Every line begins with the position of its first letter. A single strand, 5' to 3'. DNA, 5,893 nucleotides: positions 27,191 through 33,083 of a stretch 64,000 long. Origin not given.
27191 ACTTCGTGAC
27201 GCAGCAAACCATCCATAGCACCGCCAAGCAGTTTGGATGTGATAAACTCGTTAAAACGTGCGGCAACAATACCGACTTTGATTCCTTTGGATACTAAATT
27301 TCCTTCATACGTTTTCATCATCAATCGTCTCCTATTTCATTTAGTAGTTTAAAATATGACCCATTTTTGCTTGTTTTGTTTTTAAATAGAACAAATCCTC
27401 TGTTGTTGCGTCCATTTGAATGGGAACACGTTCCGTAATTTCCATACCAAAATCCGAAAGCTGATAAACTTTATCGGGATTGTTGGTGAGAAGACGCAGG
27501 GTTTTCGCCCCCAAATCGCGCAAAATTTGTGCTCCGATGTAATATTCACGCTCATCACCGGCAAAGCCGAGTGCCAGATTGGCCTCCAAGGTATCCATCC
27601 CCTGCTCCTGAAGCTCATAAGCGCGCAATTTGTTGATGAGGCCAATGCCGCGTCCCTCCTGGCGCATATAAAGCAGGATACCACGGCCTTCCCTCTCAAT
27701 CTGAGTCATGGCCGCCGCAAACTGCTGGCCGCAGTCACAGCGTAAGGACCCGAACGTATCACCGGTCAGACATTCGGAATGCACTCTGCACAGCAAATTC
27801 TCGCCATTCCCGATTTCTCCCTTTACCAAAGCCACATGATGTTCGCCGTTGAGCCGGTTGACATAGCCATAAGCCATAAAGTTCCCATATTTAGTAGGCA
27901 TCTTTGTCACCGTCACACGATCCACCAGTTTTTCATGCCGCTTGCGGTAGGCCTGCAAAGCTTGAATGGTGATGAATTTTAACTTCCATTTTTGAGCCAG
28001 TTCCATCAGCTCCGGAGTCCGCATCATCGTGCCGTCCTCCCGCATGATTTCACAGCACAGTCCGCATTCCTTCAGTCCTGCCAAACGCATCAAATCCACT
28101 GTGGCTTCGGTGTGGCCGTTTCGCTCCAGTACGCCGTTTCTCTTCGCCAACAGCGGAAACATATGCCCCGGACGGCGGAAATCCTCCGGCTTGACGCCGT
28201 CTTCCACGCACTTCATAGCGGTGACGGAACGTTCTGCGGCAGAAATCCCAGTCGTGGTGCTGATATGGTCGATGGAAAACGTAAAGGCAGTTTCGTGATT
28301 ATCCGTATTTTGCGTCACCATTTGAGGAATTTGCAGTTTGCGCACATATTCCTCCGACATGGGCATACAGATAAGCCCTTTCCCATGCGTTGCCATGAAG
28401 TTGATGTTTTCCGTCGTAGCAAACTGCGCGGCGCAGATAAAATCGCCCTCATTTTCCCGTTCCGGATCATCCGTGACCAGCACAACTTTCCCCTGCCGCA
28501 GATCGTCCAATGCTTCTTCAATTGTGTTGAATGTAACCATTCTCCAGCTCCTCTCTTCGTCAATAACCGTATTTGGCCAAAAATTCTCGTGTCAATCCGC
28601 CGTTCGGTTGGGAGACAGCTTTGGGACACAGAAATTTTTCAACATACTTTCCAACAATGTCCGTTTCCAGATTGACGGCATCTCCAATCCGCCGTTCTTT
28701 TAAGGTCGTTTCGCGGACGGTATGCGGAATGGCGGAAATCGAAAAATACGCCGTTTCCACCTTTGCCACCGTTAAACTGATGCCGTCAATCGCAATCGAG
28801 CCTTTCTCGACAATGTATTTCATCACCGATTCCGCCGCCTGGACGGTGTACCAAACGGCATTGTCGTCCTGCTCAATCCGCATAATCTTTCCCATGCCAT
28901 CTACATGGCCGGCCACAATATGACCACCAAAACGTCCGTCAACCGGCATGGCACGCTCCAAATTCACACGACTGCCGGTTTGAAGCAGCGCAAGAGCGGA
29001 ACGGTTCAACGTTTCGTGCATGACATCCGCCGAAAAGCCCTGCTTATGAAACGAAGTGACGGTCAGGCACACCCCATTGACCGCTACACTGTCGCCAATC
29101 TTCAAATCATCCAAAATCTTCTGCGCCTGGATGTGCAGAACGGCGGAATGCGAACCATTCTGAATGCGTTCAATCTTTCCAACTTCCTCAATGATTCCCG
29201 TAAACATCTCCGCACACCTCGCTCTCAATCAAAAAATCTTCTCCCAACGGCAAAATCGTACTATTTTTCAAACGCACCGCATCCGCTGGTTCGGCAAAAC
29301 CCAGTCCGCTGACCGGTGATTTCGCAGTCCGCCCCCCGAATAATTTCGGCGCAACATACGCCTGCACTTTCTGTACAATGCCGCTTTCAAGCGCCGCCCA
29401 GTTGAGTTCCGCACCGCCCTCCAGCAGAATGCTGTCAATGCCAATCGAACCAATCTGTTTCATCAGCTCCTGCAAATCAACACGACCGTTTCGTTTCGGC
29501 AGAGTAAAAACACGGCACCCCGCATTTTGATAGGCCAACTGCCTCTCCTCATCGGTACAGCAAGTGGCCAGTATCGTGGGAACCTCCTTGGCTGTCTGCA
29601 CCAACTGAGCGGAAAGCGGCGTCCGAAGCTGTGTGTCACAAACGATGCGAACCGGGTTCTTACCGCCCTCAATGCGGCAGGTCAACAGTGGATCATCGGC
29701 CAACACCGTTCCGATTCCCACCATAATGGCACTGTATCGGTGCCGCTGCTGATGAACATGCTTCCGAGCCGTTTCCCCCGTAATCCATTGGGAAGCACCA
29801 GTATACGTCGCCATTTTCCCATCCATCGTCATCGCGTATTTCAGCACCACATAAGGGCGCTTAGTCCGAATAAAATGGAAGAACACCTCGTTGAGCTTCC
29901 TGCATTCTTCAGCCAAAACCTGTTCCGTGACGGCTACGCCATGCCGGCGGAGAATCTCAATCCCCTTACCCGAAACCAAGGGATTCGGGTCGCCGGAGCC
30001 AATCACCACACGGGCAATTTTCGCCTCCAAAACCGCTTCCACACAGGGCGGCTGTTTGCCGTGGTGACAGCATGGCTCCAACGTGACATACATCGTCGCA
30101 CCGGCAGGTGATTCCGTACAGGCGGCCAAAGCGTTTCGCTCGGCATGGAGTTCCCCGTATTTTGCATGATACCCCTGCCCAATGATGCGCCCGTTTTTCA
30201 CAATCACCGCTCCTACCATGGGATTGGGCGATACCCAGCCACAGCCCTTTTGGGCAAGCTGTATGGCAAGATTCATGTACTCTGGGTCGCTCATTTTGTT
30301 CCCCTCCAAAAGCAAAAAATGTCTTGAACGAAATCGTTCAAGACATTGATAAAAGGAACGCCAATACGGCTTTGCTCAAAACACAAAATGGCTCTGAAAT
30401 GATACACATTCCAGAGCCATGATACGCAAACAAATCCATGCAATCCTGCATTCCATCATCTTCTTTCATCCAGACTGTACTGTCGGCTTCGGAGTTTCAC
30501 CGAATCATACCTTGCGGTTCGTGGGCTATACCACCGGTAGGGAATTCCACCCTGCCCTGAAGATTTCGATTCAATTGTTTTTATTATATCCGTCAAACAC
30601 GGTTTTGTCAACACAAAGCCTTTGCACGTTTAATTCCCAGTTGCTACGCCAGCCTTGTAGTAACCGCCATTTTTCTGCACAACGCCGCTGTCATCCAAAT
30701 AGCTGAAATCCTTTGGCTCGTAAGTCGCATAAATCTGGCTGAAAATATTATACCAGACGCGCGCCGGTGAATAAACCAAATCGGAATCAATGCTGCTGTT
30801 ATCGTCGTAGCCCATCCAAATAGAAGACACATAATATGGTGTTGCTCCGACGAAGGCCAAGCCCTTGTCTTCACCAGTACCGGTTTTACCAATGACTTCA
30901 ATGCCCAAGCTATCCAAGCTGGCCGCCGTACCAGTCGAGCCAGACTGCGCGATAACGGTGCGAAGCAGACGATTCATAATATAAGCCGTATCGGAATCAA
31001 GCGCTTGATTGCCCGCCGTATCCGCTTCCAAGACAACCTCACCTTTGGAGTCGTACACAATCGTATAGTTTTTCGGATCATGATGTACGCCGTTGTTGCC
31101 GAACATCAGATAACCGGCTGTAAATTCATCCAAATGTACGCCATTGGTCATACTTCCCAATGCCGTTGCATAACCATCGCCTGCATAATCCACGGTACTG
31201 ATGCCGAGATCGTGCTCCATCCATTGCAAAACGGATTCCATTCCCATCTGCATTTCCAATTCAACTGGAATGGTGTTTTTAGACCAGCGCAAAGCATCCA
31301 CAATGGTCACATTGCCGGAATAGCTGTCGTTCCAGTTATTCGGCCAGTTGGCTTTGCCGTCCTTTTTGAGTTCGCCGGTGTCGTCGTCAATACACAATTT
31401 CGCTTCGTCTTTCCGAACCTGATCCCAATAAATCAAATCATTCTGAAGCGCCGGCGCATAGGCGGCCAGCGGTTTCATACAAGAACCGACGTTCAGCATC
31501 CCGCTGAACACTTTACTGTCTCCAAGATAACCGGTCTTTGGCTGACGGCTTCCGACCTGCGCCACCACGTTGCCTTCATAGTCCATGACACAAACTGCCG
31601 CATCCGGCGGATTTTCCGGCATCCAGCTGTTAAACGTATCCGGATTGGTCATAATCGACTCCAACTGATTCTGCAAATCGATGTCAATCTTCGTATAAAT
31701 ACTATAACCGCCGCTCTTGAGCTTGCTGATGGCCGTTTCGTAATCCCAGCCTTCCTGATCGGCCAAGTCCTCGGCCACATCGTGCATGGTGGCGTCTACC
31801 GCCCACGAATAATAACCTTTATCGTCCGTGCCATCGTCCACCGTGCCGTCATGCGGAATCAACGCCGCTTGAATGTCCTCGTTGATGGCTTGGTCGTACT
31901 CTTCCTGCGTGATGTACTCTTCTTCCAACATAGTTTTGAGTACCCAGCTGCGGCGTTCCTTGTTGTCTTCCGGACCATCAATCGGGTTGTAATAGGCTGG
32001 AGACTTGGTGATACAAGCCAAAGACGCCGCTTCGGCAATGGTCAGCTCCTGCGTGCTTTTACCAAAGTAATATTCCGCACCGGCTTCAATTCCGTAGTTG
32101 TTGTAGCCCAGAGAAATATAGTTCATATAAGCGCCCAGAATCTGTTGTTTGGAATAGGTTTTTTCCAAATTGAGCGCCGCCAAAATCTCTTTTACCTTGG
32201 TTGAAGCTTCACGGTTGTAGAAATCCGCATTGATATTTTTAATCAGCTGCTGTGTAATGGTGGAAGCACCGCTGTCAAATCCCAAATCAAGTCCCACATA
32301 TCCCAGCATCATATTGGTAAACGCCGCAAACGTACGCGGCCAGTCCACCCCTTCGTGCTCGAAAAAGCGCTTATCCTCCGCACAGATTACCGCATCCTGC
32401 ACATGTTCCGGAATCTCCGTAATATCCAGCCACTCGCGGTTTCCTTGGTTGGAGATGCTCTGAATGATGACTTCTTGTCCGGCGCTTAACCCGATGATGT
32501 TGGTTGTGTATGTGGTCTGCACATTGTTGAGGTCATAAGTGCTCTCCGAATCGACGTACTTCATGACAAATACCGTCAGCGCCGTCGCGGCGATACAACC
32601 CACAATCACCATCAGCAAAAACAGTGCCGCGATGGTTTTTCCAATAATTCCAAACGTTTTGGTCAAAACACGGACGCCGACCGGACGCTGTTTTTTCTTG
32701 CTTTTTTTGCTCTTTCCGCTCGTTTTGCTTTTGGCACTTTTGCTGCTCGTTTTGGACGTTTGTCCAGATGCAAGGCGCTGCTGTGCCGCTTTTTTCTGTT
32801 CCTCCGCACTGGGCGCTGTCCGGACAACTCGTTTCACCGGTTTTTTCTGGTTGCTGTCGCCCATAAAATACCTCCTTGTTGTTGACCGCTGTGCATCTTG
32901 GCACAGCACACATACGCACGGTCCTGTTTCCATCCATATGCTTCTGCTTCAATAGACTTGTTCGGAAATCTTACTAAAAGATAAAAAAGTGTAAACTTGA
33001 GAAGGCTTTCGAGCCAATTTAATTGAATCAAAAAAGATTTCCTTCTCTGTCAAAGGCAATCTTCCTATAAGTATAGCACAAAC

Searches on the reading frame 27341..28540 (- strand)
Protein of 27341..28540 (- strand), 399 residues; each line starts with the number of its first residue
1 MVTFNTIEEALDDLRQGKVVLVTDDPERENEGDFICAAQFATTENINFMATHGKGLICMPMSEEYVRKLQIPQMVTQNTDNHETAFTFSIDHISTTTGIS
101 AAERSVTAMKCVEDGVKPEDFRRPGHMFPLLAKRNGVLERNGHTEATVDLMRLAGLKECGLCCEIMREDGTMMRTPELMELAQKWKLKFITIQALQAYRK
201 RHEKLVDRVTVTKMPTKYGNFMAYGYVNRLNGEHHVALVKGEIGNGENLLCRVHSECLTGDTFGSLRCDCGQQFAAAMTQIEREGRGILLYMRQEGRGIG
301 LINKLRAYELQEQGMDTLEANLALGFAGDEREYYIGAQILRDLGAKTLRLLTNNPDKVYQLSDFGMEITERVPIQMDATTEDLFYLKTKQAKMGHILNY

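Call 57: search_protein_families(library=pfam, proteins=[window:27341-28540:-], max_evalue=0.00001)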
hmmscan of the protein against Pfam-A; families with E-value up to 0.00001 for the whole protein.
window:27341-28540:- (399 aa): 2 families
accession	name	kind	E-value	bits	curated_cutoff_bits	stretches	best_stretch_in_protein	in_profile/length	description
PF00926.24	DHBP_synthase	-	2.7e-86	288.4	26.4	1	8-198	1-191/191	3,4-dihydroxy-2-butanone 4-phosphate synthase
PF00925.25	GTP_cyclohydro2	-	2.1e-71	239.3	23.3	1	210-373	4-165/165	GTP cyclohydrolase II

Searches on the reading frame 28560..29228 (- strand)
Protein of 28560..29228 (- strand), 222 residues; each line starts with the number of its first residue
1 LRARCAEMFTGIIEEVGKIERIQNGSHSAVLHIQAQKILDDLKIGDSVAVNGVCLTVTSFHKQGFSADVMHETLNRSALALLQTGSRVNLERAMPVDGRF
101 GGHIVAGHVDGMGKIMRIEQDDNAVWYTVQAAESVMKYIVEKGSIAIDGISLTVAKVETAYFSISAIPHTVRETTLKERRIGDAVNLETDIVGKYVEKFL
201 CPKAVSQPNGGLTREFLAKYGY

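Call 57: search_protein_families(library=pfam, proteins=[window:28560-29228:-], max_evalue=0.00001)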
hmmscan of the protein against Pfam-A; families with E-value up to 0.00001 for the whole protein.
window:28560-29228:- (222 aa): 1 family
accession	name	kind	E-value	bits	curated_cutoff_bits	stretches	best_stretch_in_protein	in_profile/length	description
PF00677.23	Lum_binding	-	2.6e-54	181.6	27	2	107-190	2-86/86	Lumazine binding domain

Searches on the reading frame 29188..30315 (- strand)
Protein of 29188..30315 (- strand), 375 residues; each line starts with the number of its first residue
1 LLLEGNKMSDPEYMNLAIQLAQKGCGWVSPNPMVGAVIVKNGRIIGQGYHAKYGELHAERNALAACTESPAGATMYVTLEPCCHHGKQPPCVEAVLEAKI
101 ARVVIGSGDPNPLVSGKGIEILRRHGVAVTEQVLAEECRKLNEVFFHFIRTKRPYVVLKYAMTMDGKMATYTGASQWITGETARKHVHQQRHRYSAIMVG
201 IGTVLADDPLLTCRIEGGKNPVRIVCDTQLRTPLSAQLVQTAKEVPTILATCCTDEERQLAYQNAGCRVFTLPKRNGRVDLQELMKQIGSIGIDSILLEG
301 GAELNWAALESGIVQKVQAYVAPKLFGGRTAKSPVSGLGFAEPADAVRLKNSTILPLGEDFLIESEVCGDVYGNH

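Call 57: search_protein_families(library=pfam, proteins=[window:29188-30315:-], max_evalue=0.00001)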
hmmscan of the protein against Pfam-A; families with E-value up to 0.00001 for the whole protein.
window:29188-30315:- (375 aa): 4 families
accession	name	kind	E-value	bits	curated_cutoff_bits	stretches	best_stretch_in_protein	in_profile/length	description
PF01872.23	RibD_C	-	3.3e-55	187.4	24.1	1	154-362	1-196/197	RibD C-terminal domain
PF00383.29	dCMP_cyt_deam_1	-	2.3e-19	69.6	25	1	10-106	4-101/102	Cytidine and deoxycytidylate deaminase zinc-binding region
PF14437.12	MafB19-deam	-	5.7e-11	42.9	27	1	11-147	4-139/142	MafB19-like deaminase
PF18785.7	Inv-AAD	-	2.9e-06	27.6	26.5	0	41-131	9-116/129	Invertebrate-AID/APOBEC-deaminase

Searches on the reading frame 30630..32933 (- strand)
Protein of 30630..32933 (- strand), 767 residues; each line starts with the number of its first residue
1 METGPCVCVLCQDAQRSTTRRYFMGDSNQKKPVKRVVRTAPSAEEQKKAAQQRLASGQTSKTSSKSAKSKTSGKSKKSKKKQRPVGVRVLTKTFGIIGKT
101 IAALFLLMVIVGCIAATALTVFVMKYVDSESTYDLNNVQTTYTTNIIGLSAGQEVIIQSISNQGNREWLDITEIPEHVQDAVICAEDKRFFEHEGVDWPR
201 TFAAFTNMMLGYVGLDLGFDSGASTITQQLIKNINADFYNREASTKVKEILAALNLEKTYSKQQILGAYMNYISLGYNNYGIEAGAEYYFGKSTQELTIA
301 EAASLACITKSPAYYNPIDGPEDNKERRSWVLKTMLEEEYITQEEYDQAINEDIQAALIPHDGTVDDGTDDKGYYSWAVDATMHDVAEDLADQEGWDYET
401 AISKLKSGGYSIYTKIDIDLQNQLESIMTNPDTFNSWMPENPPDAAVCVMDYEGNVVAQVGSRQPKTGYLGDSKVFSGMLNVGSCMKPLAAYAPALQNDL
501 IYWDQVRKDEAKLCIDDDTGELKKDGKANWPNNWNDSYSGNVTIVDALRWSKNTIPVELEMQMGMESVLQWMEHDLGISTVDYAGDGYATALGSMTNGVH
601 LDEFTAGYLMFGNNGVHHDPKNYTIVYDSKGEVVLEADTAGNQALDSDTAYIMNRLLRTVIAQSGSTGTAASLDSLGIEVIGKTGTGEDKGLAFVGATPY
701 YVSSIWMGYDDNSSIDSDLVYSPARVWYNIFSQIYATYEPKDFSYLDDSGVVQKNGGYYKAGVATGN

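Call 57: search_protein_families(library=pfam, proteins=[window:30630-32933:-], max_evalue=0.00001)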
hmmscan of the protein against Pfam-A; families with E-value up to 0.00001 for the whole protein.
window:30630-32933:- (767 aa): 2 families
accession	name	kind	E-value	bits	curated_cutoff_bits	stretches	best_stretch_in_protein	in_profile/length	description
PF00912.28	Transgly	-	2.2e-55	187.3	27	1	156-335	4-177/178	Transglycosylase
PF00905.27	Transpeptidase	-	2.7e-14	53.5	22.1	1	447-709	3-264/299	Penicillin binding protein transpeptidase domain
